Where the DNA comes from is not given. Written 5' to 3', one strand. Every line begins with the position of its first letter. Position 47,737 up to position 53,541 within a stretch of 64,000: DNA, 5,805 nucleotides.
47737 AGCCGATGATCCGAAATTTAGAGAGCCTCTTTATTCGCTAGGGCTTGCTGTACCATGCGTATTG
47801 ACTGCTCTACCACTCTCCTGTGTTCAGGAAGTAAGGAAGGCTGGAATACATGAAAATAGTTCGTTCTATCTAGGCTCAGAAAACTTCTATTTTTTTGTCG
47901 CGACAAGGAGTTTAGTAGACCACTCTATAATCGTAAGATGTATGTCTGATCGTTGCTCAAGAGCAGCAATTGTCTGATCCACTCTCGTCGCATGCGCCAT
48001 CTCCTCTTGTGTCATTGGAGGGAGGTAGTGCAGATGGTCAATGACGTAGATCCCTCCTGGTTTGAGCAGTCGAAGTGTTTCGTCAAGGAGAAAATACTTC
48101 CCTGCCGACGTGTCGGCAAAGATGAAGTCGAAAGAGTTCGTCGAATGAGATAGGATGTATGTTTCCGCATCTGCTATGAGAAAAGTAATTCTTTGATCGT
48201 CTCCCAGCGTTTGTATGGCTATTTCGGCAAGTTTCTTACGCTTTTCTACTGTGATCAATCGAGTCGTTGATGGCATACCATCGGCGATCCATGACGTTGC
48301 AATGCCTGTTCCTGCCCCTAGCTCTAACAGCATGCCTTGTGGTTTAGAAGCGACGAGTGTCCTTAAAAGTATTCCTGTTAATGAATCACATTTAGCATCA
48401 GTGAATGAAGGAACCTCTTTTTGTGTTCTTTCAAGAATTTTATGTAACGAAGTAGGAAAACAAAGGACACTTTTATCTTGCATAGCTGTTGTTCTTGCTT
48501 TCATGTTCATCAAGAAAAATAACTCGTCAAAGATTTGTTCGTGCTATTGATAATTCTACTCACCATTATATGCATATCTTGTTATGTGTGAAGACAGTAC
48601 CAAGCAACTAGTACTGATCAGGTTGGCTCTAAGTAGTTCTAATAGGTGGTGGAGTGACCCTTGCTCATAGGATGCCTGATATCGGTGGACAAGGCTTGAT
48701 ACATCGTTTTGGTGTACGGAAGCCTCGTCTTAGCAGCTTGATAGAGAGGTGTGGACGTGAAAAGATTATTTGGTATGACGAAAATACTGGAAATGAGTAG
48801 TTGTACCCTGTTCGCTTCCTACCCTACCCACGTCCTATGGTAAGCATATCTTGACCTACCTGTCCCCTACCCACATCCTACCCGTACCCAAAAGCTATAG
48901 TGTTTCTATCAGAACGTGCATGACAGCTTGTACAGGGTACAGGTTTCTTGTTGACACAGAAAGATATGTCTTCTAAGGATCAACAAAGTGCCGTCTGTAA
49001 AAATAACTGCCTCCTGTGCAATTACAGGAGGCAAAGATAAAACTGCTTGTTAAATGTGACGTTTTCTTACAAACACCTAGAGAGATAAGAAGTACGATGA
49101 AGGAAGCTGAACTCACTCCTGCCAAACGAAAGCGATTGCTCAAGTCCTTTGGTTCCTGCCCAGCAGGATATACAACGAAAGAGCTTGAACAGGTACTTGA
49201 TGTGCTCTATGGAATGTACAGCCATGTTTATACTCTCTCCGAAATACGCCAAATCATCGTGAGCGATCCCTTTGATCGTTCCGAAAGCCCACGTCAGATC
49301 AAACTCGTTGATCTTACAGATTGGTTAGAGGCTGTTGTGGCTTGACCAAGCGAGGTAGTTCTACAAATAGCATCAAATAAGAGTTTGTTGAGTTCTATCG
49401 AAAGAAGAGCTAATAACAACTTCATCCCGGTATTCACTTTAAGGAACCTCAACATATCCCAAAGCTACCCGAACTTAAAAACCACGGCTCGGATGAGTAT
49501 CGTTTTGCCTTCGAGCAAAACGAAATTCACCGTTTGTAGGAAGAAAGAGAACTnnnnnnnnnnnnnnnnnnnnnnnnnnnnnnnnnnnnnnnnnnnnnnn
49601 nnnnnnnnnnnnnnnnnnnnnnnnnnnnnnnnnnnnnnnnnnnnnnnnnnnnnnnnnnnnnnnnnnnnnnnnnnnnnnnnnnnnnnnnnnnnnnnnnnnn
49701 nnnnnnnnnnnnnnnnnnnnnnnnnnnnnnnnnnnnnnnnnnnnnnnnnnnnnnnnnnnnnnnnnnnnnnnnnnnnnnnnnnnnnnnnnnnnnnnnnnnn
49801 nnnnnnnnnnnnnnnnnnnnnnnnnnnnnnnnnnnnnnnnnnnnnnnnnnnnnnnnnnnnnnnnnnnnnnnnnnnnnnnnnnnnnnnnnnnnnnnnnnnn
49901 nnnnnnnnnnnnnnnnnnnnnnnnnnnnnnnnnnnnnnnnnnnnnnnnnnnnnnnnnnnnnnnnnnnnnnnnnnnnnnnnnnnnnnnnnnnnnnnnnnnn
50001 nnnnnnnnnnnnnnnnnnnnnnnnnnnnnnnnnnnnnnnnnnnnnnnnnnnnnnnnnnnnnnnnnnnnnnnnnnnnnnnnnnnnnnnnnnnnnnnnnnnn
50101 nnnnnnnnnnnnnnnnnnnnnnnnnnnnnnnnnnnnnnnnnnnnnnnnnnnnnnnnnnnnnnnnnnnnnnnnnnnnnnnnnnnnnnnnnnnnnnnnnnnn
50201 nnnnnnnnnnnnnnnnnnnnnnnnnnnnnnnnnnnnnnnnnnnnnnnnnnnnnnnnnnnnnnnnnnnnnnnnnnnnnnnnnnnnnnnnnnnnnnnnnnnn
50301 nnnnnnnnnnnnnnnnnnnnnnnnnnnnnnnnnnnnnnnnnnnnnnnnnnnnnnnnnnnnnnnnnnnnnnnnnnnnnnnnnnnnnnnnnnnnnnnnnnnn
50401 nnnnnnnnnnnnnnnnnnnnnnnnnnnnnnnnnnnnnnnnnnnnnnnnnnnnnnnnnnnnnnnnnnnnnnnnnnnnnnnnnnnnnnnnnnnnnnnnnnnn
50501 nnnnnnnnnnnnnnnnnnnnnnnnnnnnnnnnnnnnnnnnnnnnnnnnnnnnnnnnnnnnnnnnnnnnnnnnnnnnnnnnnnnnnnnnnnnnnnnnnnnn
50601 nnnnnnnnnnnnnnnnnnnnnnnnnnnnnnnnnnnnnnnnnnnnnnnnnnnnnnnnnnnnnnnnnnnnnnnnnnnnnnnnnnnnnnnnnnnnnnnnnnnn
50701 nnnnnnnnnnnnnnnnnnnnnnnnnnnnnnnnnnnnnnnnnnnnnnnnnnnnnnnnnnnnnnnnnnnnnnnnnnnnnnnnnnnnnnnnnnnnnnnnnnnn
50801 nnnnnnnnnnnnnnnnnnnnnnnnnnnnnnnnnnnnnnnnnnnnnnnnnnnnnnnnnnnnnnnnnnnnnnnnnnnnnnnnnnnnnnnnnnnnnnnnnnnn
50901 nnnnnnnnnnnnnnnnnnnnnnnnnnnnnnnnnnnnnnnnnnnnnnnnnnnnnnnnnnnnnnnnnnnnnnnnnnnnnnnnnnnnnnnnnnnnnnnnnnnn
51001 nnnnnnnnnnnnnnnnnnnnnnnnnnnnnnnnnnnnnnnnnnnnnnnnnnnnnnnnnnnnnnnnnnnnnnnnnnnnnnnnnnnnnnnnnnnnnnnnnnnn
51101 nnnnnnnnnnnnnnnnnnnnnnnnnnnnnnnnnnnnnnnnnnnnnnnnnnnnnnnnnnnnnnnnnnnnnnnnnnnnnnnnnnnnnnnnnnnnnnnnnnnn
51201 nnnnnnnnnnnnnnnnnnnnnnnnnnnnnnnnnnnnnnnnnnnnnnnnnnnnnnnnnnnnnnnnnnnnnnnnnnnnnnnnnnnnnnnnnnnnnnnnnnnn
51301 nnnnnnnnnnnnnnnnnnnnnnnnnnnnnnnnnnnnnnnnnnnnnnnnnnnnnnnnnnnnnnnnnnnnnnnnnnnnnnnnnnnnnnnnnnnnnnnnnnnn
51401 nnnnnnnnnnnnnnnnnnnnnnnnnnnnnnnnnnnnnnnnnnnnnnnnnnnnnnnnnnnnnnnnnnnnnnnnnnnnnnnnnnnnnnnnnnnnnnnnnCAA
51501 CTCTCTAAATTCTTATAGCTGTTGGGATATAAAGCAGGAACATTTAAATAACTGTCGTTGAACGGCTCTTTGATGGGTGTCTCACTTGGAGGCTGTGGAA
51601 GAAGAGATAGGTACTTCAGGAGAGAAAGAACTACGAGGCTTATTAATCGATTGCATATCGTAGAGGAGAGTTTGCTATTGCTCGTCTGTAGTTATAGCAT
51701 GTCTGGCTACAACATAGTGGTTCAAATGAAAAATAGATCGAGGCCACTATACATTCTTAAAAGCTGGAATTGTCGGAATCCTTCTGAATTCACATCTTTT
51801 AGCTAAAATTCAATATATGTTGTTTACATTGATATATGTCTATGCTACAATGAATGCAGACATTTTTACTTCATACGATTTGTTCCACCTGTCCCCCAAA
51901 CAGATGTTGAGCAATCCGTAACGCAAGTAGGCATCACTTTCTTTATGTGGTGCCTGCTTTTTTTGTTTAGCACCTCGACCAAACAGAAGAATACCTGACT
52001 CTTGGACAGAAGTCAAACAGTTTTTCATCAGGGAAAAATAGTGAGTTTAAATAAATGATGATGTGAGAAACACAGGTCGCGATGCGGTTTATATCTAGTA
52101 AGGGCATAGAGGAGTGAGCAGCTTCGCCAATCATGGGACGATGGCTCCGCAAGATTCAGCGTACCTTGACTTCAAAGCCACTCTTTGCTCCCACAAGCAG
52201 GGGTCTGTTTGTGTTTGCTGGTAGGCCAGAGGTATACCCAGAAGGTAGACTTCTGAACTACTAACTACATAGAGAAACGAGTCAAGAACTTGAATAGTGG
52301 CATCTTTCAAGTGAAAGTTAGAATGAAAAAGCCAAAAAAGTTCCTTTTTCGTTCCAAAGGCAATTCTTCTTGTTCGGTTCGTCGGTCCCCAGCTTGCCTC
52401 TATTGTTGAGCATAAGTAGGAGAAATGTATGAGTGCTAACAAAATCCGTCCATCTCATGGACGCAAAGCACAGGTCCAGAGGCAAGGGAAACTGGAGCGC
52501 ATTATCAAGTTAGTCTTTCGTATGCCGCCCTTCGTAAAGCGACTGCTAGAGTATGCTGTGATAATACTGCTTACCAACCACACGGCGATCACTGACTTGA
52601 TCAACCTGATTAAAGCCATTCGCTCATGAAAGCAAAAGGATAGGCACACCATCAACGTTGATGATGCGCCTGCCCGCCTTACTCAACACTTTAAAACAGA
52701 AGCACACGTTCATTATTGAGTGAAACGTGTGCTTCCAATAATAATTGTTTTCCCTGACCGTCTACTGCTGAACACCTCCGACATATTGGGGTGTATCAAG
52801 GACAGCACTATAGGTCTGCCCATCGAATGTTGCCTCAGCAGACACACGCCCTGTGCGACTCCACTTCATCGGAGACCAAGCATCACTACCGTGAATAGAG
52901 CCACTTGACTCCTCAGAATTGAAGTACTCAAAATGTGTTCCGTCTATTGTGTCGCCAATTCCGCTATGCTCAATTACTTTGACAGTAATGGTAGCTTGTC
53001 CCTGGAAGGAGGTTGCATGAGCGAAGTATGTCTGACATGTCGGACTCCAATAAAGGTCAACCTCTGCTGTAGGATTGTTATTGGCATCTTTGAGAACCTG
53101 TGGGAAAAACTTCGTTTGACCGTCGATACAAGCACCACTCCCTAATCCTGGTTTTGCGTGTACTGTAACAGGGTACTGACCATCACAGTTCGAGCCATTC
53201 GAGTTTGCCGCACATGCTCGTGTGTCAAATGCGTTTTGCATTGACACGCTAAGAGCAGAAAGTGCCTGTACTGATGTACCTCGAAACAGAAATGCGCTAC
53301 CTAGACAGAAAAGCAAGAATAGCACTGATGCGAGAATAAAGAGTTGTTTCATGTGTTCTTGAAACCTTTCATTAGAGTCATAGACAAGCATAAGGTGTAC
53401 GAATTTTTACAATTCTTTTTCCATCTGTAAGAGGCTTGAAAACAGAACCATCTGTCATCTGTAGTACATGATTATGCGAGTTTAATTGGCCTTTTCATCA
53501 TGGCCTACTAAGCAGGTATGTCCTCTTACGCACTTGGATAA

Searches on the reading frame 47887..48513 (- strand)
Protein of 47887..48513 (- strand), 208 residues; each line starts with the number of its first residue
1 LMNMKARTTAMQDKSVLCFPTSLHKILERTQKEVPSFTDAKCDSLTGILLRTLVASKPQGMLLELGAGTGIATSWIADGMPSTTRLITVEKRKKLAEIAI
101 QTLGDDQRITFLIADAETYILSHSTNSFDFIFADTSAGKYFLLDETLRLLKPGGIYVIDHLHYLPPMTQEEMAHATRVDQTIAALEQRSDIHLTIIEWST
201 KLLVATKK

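Call 5: search_protein_families(library=pfam, proteins=[window:47887-48513:-], max_evalue=0.01)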
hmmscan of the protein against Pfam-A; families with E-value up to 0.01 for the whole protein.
window:47887-48513:- (208 aa): 10 families
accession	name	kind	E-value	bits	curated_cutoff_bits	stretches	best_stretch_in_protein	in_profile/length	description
PF01596.23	Methyltransf_3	-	3.3e-10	40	22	1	25-172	13-166/204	O-methyltransferase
PF13649.12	Methyltransf_25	-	1.2e-08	35.9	27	1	63-154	2-97/97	Methyltransferase domain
PF08241.18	Methyltransf_11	-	3.2e-08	34.6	21.2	1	63-158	1-95/95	Methyltransferase domain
PF13578.12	Methyltransf_24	-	1.6e-07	32.6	26.3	1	63-159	1-103/105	Methyltransferase domain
PF13847.12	Methyltransf_31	-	8.4e-07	29.2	27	1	61-173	6-127/145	Methyltransferase domain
PF01135.25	PCMT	-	1.9e-05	25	20.3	1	55-158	70-171/210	Protein-L-isoaspartate(D-aspartate) O-methyltransferase (PCMT)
PF05175.20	MTS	-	0.00056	20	23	1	37-110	11-82/170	Methyltransferase small domain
PF00398.26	RrnaAD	-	0.00076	19.1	24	1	58-117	30-86/263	Ribosomal RNA adenine dimethylase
PF08242.18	Methyltransf_12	-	0.0014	19.8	30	1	63-155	1-97/98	Methyltransferase domain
PF01269.23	Fibrillarin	-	0.0079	15.8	27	1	57-158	70-174/227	Fibrillarin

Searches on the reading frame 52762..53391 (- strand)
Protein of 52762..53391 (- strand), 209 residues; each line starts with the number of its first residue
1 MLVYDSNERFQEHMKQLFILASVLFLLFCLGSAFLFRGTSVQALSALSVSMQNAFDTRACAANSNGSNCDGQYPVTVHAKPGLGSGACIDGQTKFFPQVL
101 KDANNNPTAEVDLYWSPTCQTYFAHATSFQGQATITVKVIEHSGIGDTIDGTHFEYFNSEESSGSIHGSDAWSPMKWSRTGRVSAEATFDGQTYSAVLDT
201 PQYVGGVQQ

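Call 5: search_protein_families(library=pfam, proteins=[window:52762-53391:-], max_evalue=0.01)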
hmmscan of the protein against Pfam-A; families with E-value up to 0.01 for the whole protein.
window:52762-53391:- (209 aa): 1 family
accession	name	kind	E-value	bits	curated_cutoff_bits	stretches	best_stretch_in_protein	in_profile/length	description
PF02369.22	Big_1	-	0.00066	20.2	34.9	1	88-138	12-67/93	Bacterial Ig-like domain (group 1)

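Call 6: search_protein_families(library=ncbifam, proteins=[window:52762-53391:-], max_evalue=0.01)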
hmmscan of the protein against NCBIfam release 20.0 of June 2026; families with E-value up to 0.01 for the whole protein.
window:52762-53391:- (209 aa): 0 families

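Call 56: search_protein_families(library=padloc, proteins=[window:52762-53391:-], max_evalue=0.01)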
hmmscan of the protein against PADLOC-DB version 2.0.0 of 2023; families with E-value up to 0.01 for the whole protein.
window:52762-53391:- (209 aa): 0 families

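Call 57: search_protein_families(library=phrogs, proteins=[window:52762-53391:-], max_evalue=0.01)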
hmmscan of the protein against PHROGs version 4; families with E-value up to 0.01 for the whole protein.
window:52762-53391:- (209 aa): 0 families
